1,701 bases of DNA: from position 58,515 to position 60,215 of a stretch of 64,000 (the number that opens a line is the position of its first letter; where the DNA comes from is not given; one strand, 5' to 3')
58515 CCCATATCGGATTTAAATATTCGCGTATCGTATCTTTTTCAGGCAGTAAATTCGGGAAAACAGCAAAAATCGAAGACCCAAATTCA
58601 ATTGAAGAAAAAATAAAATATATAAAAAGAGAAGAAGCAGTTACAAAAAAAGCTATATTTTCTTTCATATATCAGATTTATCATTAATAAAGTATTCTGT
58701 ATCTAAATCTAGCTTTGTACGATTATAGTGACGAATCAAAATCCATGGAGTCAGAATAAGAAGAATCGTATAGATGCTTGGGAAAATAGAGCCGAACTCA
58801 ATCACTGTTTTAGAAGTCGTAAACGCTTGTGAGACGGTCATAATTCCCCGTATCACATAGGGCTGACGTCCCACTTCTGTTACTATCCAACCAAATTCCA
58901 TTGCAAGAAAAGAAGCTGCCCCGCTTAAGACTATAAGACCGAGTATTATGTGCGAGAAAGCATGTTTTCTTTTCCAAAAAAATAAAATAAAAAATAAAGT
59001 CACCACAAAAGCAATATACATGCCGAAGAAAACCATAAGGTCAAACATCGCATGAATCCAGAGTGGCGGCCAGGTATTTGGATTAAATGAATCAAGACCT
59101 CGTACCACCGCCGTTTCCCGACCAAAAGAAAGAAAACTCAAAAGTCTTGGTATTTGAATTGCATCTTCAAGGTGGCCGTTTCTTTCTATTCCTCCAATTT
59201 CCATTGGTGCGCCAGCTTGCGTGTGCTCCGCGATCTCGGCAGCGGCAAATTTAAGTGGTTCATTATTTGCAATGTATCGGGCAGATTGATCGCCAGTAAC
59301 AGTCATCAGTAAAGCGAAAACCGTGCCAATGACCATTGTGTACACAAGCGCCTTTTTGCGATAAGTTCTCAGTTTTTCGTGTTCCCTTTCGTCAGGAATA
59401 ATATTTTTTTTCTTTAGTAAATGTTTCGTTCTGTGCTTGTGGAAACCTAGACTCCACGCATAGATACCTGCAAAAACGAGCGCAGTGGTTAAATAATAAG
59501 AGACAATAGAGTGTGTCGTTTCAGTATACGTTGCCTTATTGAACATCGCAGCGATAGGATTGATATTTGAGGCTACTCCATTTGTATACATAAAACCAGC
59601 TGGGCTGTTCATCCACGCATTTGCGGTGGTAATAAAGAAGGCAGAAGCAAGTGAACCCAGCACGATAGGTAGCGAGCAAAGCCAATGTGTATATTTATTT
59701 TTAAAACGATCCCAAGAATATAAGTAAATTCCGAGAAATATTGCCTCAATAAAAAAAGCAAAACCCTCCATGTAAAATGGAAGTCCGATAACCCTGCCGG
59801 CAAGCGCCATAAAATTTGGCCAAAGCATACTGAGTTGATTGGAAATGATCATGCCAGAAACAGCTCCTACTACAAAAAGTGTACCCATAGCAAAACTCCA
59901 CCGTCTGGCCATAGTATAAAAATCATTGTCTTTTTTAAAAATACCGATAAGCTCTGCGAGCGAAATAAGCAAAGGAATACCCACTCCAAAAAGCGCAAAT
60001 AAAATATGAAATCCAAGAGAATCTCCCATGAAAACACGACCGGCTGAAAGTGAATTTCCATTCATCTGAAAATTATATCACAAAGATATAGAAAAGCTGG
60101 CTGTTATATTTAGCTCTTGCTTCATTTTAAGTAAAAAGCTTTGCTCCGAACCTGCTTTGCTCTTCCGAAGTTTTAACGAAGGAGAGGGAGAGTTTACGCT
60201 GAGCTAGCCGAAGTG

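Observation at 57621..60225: cydAB operon bracketed by two 95%-identical direct repeats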

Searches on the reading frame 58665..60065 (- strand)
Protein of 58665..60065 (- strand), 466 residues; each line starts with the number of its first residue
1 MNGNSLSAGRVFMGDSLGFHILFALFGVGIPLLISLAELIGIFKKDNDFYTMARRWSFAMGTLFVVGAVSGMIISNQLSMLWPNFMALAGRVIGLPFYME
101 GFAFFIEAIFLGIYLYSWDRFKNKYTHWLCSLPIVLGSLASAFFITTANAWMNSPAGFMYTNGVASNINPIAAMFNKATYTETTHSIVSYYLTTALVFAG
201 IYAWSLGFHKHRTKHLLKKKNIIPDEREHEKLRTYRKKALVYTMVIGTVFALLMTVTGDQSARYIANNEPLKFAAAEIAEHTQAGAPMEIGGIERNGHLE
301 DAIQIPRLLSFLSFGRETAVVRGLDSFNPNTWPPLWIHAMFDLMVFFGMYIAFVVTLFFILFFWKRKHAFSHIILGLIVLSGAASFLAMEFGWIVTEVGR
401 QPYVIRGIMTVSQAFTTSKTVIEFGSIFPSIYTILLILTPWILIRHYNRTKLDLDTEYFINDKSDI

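Call 14: search_protein_families(library=pfam, proteins=[window:58665-60065:-], max_evalue=0.01)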
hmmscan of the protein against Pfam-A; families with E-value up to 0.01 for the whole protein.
window:58665-60065:- (466 aa): 1 family
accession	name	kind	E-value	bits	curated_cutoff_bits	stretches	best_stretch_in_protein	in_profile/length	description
PF01654.22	Cyt_bd_oxida_I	-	1.8e-108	363.2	26.2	1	10-448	3-415/418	Cytochrome bd terminal oxidase subunit I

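Call 19: find_encoding_contigs(protein=window:58665-60065:-, flank=10000, max_places=8)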
Protein window:58665-60065:- (466 aa): 1 contig read that carries it; 1 place shown.
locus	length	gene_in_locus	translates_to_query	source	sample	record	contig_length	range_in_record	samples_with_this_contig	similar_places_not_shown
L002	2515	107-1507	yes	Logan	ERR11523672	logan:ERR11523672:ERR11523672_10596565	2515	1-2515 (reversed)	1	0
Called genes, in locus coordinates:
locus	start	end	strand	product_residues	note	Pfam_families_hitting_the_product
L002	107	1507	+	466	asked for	PF01654:Cyt_bd_oxida_I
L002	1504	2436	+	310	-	PF02322:Cyt_bd_oxida_II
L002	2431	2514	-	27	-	?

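Call 34: find_homologous_proteins(query=window:58665-60065:-, max_evalue=1e-30)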
Query window:58665-60065:- (466 aa): 7923 proteins with E <= 1e-30 among 8000 candidates; the best 120 are listed.
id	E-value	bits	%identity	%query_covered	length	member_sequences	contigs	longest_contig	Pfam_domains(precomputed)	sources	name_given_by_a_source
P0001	0.0e+0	1051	100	100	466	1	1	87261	PF01654.23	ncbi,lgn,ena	-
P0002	4.4e-275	931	87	100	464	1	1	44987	PF01654.23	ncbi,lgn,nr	ncbi:MAG: cytochrome ubiquinol oxidase subunit I [Candidatus Pacebacteria bacterium]|nr:cytochrome u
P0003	6.5e-265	897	86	98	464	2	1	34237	PF01654.23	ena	-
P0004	1.2e-222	758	75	98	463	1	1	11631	PF01654.23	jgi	jgi:cytochrome d ubiquinol oxidase subunit I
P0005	6.5e-222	756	71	99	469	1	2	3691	PF01654.23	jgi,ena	jgi:cytochrome d ubiquinol oxidase subunit I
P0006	1.1e-220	752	71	99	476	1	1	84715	PF01654.23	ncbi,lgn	-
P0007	4.5e-219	746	71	98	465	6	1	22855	PF01654.23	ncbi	-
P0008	4.6e-219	746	72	96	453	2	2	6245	PF01654.23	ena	-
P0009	2.5e-175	602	64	98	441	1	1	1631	PF01654.23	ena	-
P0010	1.6e-166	573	59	96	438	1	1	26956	PF01654.23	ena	-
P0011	3.3e-166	572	60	96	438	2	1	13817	PF01654.23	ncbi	-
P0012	2.4e-165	569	61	97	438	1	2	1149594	PF01654.23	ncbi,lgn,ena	-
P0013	5.6e-160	551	57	98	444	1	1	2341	PF01654.23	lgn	-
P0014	6.5e-160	551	55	100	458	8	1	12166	PF09323.16,PF01654.23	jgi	jgi:cytochrome d ubiquinol oxidase subunit I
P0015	1.6e-157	543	60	96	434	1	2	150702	PF01654.23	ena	-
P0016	2.2e-155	536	58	95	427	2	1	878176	PF01654.23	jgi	-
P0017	3.3e-154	532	58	96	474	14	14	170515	PF01654.23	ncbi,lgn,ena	-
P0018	3.7e-153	529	55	97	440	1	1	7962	PF01654.23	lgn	-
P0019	1.1e-151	524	57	96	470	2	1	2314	PF01654.23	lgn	-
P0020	2.3e-151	523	55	95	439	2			PF01654.23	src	-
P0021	8.7e-151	521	56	100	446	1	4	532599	PF01654.23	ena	-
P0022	6.5e-150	518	57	95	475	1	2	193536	PF01654.23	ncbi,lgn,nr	ncbi:cytochrome ubiquinol oxidase subunit I [Patescibacteria group bacterium]|nr:cytochrome ubiquino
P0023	6.4e-149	515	53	97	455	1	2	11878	PF01654.23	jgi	jgi:cytochrome d ubiquinol oxidase subunit I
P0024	3.5e-146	506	53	98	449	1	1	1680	PF01654.23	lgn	-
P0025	9.1e-144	498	75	62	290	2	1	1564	PF01654.23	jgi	jgi:cytochrome d ubiquinol oxidase subunit I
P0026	6.6e-138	479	52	95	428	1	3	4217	PF01654.23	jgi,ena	-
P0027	2.2e-135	470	52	96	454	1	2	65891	PF01654.23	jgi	jgi:cytochrome bd ubiquinol oxidase subunit I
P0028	4.8e-132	459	52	95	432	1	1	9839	PF01654.23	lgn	-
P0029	6.2e-131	456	50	96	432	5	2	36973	PF01654.23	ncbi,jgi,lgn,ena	ncbi:MAG: cytochrome ubiquinol oxidase subunit I [Minisyncoccia bacterium]|jgi:cytochrome d ubiquino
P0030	1.3e-130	455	51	96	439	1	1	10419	PF01654.23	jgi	jgi:cytochrome d ubiquinol oxidase subunit I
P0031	2.4e-130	454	50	97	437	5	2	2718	PF01654.23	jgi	jgi:cytochrome d ubiquinol oxidase subunit I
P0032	1.8e-128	448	50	95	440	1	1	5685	PF01654.23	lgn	-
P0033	6.9e-127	442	49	95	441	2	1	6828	PF01654.23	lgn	-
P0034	1.4e-126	441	50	95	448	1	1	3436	PF01654.23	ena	-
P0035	5.6e-126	439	48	95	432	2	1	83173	PF01654.23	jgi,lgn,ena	-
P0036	1.1e-125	438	51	95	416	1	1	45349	PF01654.23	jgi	jgi:cytochrome d ubiquinol oxidase subunit I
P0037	1.7e-125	438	51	94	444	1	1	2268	PF01654.23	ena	-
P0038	2.0e-125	438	49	96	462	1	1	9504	PF01654.23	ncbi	-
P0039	4.6e-124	433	51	93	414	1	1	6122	PF01654.23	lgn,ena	-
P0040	3.4e-121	424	48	96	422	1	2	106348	PF01654.23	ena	-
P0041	8.5e-120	419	49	95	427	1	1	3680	PF01654.23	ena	-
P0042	2.2e-118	414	46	97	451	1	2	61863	PF01654.23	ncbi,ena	-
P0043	2.7e-115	404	47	95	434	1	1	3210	PF01654.23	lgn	-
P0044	3.8e-115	404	49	95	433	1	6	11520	PF01654.23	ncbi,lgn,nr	ncbi:MAG: cytochrome ubiquinol oxidase subunit I [Candidatus Pacebacteria bacterium]|nr:cytochrome u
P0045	3.4e-114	401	47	95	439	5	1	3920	PF01654.23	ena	-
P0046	6.4e-113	396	46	94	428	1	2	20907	PF01654.23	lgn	-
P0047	3.7e-112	394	47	94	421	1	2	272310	PF01654.23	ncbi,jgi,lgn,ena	-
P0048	1.4e-111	392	45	97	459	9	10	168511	PF01654.23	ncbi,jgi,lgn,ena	jgi:cytochrome d ubiquinol oxidase subunit I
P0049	3.1e-110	387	45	99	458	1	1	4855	PF01654.23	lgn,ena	-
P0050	8.7e-110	386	47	94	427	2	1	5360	PF01654.23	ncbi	-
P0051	1.0e-109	386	45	95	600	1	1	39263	PF01654.23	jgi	-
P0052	1.3e-108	382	47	92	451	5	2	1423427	PF01654.23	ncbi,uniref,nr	ncbi:cytochrome ubiquinol oxidase subunit I [Halobacillus andaensis]|uniref:Cytochrome ubiquinol oxi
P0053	1.5e-108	382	46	95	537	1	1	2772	PF01654.23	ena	-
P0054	1.6e-108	382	44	94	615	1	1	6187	PF01654.23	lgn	-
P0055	2.1e-108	381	47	95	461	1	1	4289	PF01654.23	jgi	-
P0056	1.1e-107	379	45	96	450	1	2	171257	PF01654.23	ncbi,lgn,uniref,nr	ncbi:cytochrome ubiquinol oxidase subunit I [Effusibacillus lacus]|uniref:Cytochrome ubiquinol oxida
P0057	1.7e-107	378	44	97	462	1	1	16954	PF01654.23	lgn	-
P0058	5.8e-107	377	45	95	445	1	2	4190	PF01654.23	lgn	-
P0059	1.5e-106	375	44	95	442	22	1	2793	PF01654.23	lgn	-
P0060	1.6e-106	375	45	96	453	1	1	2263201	PF01654.23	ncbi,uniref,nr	ncbi:cytochrome ubiquinol oxidase subunit I [Alteribacter lacisalsi]|uniref:Cytochrome ubiquinol oxi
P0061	2.4e-106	375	45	91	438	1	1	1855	PF01654.23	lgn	-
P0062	3.0e-106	374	45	98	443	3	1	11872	PF01654.23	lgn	-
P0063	3.2e-106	374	45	96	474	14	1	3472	PF01654.23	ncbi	-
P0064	7.7e-106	373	43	98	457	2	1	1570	PF12822.13,PF01654.23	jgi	jgi:cytochrome d ubiquinol oxidase subunit I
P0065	1.0e-105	373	45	98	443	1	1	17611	PF01654.23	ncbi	ncbi:MAG: cytochrome ubiquinol oxidase subunit I [Clostridia bacterium]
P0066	2.2e-105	371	44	96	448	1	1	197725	PF01654.23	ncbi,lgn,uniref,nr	ncbi:cytochrome ubiquinol oxidase subunit I [Salipaludibacillus sp. CUR1]|uniref:cytochrome ubiquino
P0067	2.4e-105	371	44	96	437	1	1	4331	PF01654.23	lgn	-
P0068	3.1e-105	371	43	96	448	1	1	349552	PF01654.23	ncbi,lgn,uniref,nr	ncbi:cytochrome ubiquinol oxidase subunit I [Salipaludibacillus aurantiacus]|uniref:Cytochrome d ubi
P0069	3.5e-105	371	42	98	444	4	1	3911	PF01654.23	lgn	-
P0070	4.8e-105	370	44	96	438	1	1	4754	PF01654.23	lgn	-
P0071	7.2e-105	370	43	98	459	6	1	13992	PF01654.23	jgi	jgi:cytochrome d ubiquinol oxidase subunit I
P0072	8.3e-105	370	45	94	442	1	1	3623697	PF01654.23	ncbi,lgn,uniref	ncbi:cytochrome ubiquinol oxidase subunit I [Pseudalkalibacillus sp. SCS-8]|uniref:cytochrome ubiqui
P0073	1.0e-104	369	43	97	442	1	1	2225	PF01654.23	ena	-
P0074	1.2e-104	369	44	97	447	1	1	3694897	PF01654.23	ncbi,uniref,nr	ncbi:cytochrome ubiquinol oxidase subunit I [Alkalicoccus halolimnae]|uniref:Cytochrome ubiquinol ox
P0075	1.2e-104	369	44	97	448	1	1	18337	PF01654.23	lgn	-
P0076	1.2e-104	369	43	98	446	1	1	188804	PF01654.23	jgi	-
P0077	1.3e-104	369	42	98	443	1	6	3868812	PF01654.23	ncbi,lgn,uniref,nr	ncbi:cytochrome ubiquinol oxidase subunit I [Pseudobacillus badius]|uniref:cytochrome ubiquinol oxid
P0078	1.7e-104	369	44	99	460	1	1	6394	PF01654.23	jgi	jgi:cytochrome bd ubiquinol oxidase subunit I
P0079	2.4e-104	368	46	96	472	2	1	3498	PF01654.23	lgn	-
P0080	2.4e-104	368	43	95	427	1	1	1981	PF01654.23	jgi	jgi:cytochrome d ubiquinol oxidase subunit I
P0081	3.9e-104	367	44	96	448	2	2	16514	PF01654.23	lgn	-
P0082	4.8e-104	367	44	96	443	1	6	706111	PF01654.23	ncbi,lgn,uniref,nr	ncbi:cytochrome D ubiquinol oxidase subunit I [Bacillus sp. VT 712]|uniref:cytochrome ubiquinol oxid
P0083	4.9e-104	367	44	96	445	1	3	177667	PF01654.23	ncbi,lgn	-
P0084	4.9e-104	367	45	89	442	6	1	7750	PF01654.23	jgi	jgi:cytochrome bd ubiquinol oxidase subunit I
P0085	4.9e-104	367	45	93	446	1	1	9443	PF01654.23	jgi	jgi:cytochrome d ubiquinol oxidase subunit I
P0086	5.3e-104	367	44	96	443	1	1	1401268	PF01654.23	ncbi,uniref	ncbi:cytochrome ubiquinol oxidase subunit I [Priestia flexa]|uniref:cytochrome ubiquinol oxidase sub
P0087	5.4e-104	367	44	96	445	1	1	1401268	PF01654.23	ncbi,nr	nr:cytochrome ubiquinol oxidase subunit I [Priestia flexa]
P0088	6.8e-104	367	44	96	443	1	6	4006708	PF01654.23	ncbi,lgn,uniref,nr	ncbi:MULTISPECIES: cytochrome ubiquinol oxidase subunit I [Priestia]|uniref:cytochrome ubiquinol oxi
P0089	6.9e-104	367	44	96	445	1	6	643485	PF01654.23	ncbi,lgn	-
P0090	9.0e-104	366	44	96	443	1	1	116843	PF01654.23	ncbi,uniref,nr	ncbi:cytochrome ubiquinol oxidase subunit I [Priestia flexa]|uniref:Cytochrome ubiquinol oxidase sub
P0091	9.2e-104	366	44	96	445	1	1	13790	PF01654.23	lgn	-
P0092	1.1e-103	366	43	96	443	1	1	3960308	PF01654.23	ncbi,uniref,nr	ncbi:cytochrome ubiquinol oxidase subunit I [Priestia flexa]|uniref:cytochrome ubiquinol oxidase sub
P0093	1.4e-103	366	44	96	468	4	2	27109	PF01654.23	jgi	jgi:cytochrome d ubiquinol oxidase subunit I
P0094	1.6e-103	365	44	96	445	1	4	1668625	PF01654.23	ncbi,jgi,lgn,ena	-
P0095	1.6e-103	365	45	96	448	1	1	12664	PF01654.23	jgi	jgi:cytochrome bd ubiquinol oxidase subunit I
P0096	2.3e-103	365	43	96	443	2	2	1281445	PF01654.23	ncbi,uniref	ncbi:cytochrome ubiquinol oxidase subunit I [Priestia flexa]|uniref:cytochrome ubiquinol oxidase sub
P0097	2.8e-103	365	43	96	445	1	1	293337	PF01654.23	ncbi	-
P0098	3.4e-103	364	44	96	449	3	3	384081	PF01654.23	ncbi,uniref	ncbi:cytochrome ubiquinol oxidase subunit I [Bacillus daqingensis]|uniref:Cytochrome ubiquinol oxida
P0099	3.4e-103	364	43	96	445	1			PF01654.23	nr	nr:cytochrome ubiquinol oxidase subunit I [Priestia flexa]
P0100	3.8e-103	364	48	91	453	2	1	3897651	PF01654.23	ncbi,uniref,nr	ncbi:cytochrome ubiquinol oxidase subunit I [Halobacillus sp. Marseille-Q1614]|uniref:cytochrome ubi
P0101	3.8e-103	364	43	96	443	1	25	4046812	PF01654.23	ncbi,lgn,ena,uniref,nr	ncbi:cytochrome ubiquinol oxidase subunit I [Priestia flexa]|uniref:Cytochrome ubiquinol oxidase sub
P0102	3.9e-103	364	43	96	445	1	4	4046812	PF01654.23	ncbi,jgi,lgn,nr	jgi:cytochrome bd ubiquinol oxidase subunit I|nr:cytochrome ubiquinol oxidase subunit I [Priestia fl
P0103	3.9e-103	364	43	96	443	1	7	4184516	PF01654.23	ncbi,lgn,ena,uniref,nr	ncbi:cytochrome ubiquinol oxidase subunit I [Priestia aryabhattai]|uniref:cytochrome ubiquinol oxida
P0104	3.9e-103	364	43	96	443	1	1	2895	PF01654.23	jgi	-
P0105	4.0e-103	364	43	96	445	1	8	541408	PF01654.23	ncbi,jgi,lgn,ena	-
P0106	4.1e-103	364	43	96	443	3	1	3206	PF01654.23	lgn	-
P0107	4.3e-103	364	43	95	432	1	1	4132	PF01654.23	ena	-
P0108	5.1e-103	364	43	96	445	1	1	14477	PF01654.23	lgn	-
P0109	5.2e-103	364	44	96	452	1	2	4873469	PF01654.23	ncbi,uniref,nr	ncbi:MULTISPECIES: cytochrome ubiquinol oxidase subunit I [Bacillaceae]|uniref:Cytochrome ubiquinol 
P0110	5.3e-103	364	43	96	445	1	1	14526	PF01654.23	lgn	-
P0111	7.1e-103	363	45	93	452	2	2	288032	PF01654.23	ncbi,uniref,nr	ncbi:cytochrome ubiquinol oxidase subunit I [Halobacillus campisalis]|uniref:Cytochrome ubiquinol ox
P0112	7.2e-103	363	43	97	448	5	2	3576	PF01654.23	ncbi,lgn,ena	-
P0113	8.2e-103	363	44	95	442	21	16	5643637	PF01654.23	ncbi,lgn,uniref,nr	ncbi:cytochrome ubiquinol oxidase subunit I [Brevibacillus agri]|uniref:Cytochrome ubiquinol oxidase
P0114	8.4e-103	363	43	95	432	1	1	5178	PF01654.23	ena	-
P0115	9.3e-103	363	43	95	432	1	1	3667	PF01654.23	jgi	jgi:cytochrome d ubiquinol oxidase subunit I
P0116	9.4e-103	363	43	95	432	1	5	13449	PF01654.23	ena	-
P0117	9.6e-103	363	42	98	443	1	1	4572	PF01654.23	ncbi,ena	ncbi:MAG TPA: cytochrome ubiquinol oxidase subunit I [Pseudobacillus sp.]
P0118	1.0e-102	363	42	96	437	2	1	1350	PF01654.23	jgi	jgi:cytochrome d ubiquinol oxidase subunit I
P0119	1.7e-102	362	44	89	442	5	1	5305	PF01654.23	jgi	jgi:cytochrome bd ubiquinol oxidase subunit I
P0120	1.9e-102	362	42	96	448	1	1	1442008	PF01654.23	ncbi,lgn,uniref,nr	ncbi:cytochrome ubiquinol oxidase subunit I [Salipaludibacillus keqinensis]|uniref:Cytochrome ubiqui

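Call 35: find_encoding_contigs(protein=P0002, flank=10000, max_places=2)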
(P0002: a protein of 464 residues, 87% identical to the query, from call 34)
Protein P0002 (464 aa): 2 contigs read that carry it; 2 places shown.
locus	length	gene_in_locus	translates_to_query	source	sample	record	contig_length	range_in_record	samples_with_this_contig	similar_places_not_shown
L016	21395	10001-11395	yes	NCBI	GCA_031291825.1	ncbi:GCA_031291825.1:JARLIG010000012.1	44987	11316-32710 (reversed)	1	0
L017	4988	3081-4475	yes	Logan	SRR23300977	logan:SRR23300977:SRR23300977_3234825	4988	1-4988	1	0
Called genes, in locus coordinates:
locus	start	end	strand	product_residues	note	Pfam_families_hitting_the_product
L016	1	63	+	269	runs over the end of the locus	PF03372:Exo_endo_phos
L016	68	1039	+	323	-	PF13354:Beta-lactamase2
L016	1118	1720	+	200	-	-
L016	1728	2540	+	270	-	-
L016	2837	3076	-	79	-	-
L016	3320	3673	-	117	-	-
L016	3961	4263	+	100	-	-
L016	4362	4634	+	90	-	-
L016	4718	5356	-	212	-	PF12832:MFS_1_like (weak), PF07690:MFS_1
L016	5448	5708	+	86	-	-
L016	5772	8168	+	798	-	PF00690:Cation_ATPase_N, PF00122:E1-E2_ATPase, PF00702:Hydrolase, PF08282:Hydrolase_3 (faint)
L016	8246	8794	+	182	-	PF03703:bPH_2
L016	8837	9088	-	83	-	PF13376:OmdA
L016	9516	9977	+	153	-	-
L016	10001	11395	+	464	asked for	PF01654:Cyt_bd_oxida_I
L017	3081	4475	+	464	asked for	PF01654:Cyt_bd_oxida_I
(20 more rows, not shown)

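Call 36: find_encoding_contigs(protein=P0003, flank=10000, max_places=2)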
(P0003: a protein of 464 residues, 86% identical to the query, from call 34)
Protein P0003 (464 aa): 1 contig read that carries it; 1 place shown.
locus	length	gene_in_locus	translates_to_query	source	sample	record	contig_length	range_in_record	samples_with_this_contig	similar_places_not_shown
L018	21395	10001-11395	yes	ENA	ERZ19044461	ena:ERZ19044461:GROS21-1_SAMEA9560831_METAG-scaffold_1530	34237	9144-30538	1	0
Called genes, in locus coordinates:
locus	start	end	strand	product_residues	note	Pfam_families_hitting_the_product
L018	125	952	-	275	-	PF01594:AI-2E_transport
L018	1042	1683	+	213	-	PF20334:DUF6629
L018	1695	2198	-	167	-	-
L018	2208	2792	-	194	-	PF04297:UPF0122 (faint), PF04542:Sigma70_r2, PF08281:Sigma70_r4_2, PF04545:Sigma70_r4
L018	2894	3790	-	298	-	PF18914:DUF5666 (faint)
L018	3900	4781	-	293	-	-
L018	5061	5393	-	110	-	PF01035:DNA_binding_1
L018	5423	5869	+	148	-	PF00578:AhpC-TSA, PF08534:Redoxin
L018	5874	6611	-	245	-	PF01738:DLH, PF08840:BAAT_C (faint)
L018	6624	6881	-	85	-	PF18893:DUF5652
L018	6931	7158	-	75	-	-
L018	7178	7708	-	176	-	-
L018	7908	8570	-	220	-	-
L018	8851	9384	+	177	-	PF08002:DUF1697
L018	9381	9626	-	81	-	PF01928:CYTH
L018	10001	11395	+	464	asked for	PF01654:Cyt_bd_oxida_I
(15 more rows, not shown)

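Call 37: find_encoding_contigs(protein=P0006, flank=10000, max_places=2)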
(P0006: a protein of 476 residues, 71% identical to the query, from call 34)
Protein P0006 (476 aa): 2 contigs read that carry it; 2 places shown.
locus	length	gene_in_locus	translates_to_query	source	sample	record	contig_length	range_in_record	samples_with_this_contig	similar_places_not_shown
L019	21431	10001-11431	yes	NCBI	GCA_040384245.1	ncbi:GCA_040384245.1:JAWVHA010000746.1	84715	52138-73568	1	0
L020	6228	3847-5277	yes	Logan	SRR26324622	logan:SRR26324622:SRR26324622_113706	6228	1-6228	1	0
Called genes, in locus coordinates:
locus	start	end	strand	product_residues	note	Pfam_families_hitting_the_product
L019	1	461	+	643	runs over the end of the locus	PF04041:Glyco_hydro_130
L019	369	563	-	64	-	-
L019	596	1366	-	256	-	-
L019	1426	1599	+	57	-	-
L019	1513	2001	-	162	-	PF09900:DUF2127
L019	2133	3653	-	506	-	PF00083:Sugar_tr (weak), PF13347:MFS_2 (weak), PF07690:MFS_1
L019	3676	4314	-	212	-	PF25990:Beta-barrel_YknX (weak)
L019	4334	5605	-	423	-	PF25917:BSH_RND (weak), PF25881:HH_YBHG (weak), PF25975:CzcB_C, PF25989:YknX_C (weak)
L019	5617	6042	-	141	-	PF01047:MarR, PF12802:MarR_2, PF13463:HTH_27 (weak), PF13412:HTH_24 (weak), PF01325:Fe_dep_repress (faint)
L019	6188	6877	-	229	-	PF01182:Glucosamine_iso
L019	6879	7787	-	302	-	PF03446:NAD_binding_2, PF03807:F420_oxidored (weak), PF00393:6PGD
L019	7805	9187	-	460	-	PF00479:G6PD_N, PF02781:G6PD_C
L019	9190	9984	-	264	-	PF01263:Aldose_epim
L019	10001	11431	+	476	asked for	PF01654:Cyt_bd_oxida_I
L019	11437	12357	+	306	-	PF02322:Cyt_bd_oxida_II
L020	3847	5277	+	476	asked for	PF01654:Cyt_bd_oxida_I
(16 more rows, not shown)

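Call 38: find_encoding_contigs(protein=P0007, flank=10000, max_places=2)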
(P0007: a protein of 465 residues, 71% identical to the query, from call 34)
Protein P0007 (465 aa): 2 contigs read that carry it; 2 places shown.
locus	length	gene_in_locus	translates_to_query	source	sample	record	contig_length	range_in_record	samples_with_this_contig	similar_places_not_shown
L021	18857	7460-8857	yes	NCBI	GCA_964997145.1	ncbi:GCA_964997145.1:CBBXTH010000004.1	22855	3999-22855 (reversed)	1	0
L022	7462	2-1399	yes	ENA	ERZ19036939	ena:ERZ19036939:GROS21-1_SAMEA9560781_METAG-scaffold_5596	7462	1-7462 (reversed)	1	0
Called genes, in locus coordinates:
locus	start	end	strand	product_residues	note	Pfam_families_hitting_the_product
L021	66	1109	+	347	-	PF00438:S-AdoMet_synt_N, PF02772:S-AdoMet_synt_M, PF02773:S-AdoMet_synt_C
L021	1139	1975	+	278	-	PF22357:AF1548-like_C (weak)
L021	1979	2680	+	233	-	PF00590:TP_methylase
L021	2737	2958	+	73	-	-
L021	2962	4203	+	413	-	PF22694:CtpB_N-like, PF00595:PDZ, PF13180:PDZ_2, PF17820:PDZ_6, PF03572:Peptidase_S41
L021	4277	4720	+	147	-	PF01281:Ribosomal_L9_N, PF03948:Ribosomal_L9_C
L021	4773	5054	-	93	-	PF01016:Ribosomal_L27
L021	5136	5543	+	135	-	-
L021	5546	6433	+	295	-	PF00188:CAP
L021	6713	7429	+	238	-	PF08713:DNA_alkylation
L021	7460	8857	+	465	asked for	PF01654:Cyt_bd_oxida_I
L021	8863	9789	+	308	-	PF02322:Cyt_bd_oxida_II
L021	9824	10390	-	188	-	PF00717:Peptidase_S24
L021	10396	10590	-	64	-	-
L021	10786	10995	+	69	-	-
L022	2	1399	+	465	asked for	PF01654:Cyt_bd_oxida_I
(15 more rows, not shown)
